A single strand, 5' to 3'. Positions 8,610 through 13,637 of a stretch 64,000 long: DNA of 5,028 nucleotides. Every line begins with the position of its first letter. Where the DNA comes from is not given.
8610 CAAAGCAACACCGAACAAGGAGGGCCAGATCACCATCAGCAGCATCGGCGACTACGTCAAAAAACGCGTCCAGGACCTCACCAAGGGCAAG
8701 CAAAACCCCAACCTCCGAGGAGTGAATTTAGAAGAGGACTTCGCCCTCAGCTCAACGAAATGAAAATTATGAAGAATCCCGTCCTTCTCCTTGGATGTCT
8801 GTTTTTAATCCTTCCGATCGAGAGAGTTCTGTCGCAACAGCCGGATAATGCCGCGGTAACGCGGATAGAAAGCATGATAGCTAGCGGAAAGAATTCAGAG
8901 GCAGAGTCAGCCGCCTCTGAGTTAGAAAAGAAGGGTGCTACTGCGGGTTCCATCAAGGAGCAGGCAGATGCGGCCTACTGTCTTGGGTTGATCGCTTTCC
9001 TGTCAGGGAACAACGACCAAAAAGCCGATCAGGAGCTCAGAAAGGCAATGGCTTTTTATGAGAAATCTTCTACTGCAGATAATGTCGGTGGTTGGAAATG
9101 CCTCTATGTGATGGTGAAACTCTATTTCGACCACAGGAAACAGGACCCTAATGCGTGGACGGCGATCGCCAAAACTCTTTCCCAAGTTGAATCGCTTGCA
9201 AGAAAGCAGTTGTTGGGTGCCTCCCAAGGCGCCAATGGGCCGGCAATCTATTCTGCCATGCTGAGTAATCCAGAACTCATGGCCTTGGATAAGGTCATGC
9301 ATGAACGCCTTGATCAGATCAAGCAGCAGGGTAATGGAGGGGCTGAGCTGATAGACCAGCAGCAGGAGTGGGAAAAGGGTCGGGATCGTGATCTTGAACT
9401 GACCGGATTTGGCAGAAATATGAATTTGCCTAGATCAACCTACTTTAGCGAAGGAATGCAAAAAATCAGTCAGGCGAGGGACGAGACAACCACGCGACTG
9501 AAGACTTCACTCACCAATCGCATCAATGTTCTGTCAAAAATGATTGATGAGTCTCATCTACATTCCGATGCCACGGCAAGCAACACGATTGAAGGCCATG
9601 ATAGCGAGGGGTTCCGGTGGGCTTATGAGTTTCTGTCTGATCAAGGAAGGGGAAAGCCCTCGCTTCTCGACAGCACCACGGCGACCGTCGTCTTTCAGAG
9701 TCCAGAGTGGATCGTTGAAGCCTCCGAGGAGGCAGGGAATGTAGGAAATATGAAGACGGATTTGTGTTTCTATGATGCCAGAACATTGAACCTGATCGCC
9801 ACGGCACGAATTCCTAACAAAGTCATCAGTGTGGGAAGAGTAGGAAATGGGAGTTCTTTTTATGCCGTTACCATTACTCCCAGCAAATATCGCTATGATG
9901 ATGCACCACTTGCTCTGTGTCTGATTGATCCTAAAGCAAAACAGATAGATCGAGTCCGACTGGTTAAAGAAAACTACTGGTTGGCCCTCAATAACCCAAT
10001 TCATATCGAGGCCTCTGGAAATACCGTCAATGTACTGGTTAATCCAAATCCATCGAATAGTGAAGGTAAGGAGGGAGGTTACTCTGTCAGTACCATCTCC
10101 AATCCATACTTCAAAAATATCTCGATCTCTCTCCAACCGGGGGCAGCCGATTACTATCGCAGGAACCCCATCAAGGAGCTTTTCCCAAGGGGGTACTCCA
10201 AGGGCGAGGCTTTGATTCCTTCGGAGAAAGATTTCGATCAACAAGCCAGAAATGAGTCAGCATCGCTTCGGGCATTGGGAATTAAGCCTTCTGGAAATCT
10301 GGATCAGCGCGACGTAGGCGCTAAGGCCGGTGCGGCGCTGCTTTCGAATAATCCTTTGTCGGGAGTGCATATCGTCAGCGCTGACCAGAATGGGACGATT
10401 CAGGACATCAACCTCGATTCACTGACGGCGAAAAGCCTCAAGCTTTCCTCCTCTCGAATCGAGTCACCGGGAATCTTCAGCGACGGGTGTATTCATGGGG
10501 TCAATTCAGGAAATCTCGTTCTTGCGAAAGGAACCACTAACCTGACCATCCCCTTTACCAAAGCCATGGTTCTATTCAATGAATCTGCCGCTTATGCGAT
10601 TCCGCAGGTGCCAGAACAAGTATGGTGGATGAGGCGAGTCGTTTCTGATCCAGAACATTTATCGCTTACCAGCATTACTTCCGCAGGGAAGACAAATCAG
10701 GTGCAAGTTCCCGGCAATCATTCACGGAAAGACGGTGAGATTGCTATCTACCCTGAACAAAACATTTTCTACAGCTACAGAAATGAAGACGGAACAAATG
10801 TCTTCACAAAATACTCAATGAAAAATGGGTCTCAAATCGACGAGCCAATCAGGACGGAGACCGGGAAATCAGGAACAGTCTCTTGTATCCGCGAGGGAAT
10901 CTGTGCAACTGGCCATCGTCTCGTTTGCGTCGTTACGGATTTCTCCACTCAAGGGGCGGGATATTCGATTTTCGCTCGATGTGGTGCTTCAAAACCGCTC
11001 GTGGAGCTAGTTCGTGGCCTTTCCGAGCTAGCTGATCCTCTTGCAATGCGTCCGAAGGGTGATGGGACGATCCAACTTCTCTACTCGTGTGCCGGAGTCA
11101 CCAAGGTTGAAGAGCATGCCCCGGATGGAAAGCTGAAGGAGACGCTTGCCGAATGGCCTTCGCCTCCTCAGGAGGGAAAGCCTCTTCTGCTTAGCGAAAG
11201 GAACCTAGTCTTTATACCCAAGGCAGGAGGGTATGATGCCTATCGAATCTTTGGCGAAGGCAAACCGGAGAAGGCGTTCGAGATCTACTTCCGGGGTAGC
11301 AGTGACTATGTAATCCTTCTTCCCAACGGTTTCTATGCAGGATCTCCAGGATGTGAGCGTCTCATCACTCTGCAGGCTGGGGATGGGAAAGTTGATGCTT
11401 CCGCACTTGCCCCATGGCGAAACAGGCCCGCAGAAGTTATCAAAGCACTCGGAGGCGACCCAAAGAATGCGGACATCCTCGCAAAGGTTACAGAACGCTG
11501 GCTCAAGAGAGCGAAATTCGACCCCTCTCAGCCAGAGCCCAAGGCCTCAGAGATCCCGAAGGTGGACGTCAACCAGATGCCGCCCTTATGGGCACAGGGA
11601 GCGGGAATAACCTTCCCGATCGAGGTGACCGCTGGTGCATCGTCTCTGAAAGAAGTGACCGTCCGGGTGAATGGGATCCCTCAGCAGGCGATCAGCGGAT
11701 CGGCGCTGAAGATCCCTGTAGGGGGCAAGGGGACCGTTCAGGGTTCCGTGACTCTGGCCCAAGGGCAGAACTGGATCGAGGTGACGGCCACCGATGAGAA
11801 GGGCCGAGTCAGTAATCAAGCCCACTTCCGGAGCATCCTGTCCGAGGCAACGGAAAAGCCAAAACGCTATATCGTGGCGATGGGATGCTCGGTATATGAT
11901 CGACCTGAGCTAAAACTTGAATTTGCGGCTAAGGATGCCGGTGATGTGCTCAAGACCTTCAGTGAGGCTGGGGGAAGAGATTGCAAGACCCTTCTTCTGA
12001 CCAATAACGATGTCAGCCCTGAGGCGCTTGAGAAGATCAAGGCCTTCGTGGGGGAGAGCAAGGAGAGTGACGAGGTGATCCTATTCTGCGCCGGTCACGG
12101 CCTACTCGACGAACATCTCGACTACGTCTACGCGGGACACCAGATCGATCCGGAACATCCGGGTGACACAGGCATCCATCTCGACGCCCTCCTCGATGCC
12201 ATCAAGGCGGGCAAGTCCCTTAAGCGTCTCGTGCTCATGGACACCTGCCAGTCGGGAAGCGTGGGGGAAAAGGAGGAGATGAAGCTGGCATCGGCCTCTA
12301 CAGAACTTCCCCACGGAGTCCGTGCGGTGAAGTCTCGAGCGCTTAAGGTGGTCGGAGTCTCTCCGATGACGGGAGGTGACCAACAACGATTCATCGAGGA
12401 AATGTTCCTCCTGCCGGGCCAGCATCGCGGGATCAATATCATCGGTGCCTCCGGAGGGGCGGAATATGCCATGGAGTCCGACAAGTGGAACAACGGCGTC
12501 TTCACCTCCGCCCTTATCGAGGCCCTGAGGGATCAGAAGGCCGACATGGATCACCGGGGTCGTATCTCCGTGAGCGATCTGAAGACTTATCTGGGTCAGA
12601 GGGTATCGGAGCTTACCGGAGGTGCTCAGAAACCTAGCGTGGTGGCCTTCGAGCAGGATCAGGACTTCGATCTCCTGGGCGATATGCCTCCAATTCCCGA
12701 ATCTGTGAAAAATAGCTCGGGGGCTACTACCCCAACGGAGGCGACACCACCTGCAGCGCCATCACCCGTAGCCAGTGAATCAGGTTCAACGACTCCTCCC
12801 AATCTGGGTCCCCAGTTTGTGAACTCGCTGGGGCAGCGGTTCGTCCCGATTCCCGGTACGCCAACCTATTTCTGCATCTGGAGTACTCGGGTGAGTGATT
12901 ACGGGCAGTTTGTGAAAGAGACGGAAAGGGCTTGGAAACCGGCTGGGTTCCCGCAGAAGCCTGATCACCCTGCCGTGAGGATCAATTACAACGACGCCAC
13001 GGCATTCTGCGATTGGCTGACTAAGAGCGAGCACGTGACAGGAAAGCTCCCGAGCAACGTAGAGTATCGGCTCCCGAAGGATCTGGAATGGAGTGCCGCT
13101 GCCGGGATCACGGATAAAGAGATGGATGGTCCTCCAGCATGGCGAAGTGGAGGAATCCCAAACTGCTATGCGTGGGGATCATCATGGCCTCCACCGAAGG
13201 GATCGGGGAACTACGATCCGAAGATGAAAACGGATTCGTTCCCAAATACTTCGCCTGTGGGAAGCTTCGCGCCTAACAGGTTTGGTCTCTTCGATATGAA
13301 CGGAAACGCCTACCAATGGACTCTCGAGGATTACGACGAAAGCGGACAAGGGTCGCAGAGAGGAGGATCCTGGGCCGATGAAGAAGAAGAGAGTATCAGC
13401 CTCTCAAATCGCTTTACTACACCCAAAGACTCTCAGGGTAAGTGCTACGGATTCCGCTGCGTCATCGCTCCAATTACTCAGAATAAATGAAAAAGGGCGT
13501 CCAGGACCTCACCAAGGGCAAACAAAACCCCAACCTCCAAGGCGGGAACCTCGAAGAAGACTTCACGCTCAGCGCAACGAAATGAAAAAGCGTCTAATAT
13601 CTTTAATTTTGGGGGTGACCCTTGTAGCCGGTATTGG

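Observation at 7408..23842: Three near-identical ~1.35-kb 3' effector modules fused to unrelated 5' halves (constant tail, swappable head)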

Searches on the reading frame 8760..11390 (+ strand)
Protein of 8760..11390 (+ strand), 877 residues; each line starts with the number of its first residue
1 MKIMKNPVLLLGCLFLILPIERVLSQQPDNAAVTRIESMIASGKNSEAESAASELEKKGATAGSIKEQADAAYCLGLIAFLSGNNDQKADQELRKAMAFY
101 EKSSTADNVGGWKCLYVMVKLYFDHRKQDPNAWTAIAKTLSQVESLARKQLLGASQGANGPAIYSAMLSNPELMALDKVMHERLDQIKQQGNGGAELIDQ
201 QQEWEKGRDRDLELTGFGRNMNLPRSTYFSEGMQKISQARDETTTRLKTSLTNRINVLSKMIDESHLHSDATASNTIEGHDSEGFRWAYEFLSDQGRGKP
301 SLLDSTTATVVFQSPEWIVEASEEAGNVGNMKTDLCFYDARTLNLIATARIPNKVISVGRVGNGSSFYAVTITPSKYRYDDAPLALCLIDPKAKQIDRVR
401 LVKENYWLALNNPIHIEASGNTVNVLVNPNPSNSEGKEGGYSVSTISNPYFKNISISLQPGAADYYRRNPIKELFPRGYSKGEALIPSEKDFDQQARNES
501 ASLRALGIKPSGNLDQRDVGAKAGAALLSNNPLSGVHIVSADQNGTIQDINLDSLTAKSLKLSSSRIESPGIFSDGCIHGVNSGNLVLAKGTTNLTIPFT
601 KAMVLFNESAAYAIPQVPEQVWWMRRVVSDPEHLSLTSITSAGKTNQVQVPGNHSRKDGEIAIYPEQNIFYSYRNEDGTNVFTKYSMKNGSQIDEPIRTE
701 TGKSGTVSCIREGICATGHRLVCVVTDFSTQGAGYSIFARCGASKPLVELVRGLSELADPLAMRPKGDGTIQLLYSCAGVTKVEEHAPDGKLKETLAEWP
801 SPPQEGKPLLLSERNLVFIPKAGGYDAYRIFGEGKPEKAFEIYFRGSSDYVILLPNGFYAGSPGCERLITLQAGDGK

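Call 86: search_protein_families(library=pfam, proteins=[window:8760-11390:+], max_evalue=1)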
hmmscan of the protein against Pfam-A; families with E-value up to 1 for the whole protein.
window:8760-11390:+ (877 aa): 0 families

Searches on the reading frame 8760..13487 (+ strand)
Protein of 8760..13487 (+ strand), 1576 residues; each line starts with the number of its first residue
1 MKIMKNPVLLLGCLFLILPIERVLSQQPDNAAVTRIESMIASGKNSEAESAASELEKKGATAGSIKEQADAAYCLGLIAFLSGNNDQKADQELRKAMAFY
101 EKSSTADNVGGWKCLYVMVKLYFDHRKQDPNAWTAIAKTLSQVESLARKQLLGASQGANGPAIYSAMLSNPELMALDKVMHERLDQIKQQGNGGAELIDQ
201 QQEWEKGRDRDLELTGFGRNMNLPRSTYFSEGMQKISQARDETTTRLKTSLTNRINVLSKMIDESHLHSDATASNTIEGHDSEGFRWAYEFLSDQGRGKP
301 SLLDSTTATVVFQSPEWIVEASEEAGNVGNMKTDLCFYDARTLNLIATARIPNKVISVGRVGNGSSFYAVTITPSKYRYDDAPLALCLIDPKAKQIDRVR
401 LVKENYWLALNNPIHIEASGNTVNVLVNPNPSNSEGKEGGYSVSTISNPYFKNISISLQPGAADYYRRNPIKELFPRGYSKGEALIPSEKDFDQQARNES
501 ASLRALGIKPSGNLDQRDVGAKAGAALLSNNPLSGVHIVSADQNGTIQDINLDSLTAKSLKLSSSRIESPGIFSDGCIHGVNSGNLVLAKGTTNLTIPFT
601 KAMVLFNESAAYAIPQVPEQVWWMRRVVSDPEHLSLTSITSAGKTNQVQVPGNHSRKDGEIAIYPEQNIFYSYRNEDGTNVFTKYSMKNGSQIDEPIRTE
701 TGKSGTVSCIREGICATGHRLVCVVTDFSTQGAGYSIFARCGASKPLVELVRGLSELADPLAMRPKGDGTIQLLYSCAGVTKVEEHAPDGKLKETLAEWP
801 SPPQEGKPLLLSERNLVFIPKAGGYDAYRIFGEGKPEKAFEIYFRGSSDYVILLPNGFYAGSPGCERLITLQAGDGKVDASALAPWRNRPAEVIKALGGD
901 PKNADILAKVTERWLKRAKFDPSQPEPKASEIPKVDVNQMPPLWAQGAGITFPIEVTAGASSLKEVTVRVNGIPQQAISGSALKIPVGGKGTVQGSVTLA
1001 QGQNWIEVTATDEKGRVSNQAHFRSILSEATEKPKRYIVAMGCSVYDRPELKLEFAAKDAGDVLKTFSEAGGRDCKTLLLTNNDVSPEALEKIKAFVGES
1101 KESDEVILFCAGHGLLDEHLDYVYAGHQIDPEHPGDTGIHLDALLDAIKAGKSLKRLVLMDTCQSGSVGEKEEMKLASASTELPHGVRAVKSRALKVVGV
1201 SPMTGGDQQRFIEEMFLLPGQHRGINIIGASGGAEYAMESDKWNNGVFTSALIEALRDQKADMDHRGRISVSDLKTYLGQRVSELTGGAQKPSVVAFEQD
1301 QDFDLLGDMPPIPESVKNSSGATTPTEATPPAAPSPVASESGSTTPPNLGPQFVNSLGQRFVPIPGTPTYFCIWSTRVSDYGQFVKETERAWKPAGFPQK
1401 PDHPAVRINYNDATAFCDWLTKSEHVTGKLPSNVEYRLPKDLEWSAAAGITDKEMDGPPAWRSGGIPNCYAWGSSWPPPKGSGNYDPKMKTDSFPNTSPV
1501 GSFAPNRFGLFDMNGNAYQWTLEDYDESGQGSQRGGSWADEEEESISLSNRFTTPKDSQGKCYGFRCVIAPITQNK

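Call 4: search_protein_families(library=pfam, proteins=[window:8760-13487:+], max_evalue=0.01)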
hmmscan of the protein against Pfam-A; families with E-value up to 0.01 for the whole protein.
window:8760-13487:+ (1576 aa): 3 families
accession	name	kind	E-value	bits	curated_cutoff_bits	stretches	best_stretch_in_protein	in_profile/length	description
PF03781.23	FGE-sulfatase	-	5.6e-26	92.2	23.3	1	1390-1568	78-254/255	Sulfatase-modifying factor enzyme 1-like domain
PF00656.27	Peptidase_C14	-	4e-08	33.7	21.4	1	1037-1296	3-225/233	Caspase domain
PF09136.16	Glucodextran_B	-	0.0005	20.4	27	1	967-1020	32-75/83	Glucodextranase, domain B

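Call 61: search_protein_families(library=padloc, proteins=[window:8760-13487:+], max_evalue=0.001)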
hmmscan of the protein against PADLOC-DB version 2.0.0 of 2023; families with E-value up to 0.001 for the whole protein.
window:8760-13487:+ (1576 aa): 0 families

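Call 62: search_protein_families(library=ncbifam, proteins=[window:8760-13487:+], max_evalue=0.001)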
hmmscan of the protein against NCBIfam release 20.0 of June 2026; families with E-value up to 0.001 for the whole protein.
window:8760-13487:+ (1576 aa): 5 families
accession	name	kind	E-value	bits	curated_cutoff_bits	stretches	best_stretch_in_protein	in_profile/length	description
TIGR03525.2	GldK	equivalog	3.8e-17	62.7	350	1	1402-1529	219-342/408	T9SS ring complex lipoprotein PorK/GldK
NF047832.1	caspase_w_EACC1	subfamily_domain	1.7e-16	60.4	140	1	1039-1283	4-209/211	caspase, EACC1-associated type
NF051459.1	pyoverdine_PvdO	equivalog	5.3e-14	51.9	500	1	1392-1542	108-237/280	dihydropyoverdine dehydrogenase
TIGR04344.1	ovoA_Nterm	equivalog_domain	5.3e-05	22.3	400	1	1406-1524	298-383/444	5-histidylcysteine sulfoxide synthase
NF041186.1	SenA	equivalog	0.00024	20.6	420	1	1398-1476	266-314/382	selenoneine synthase SenA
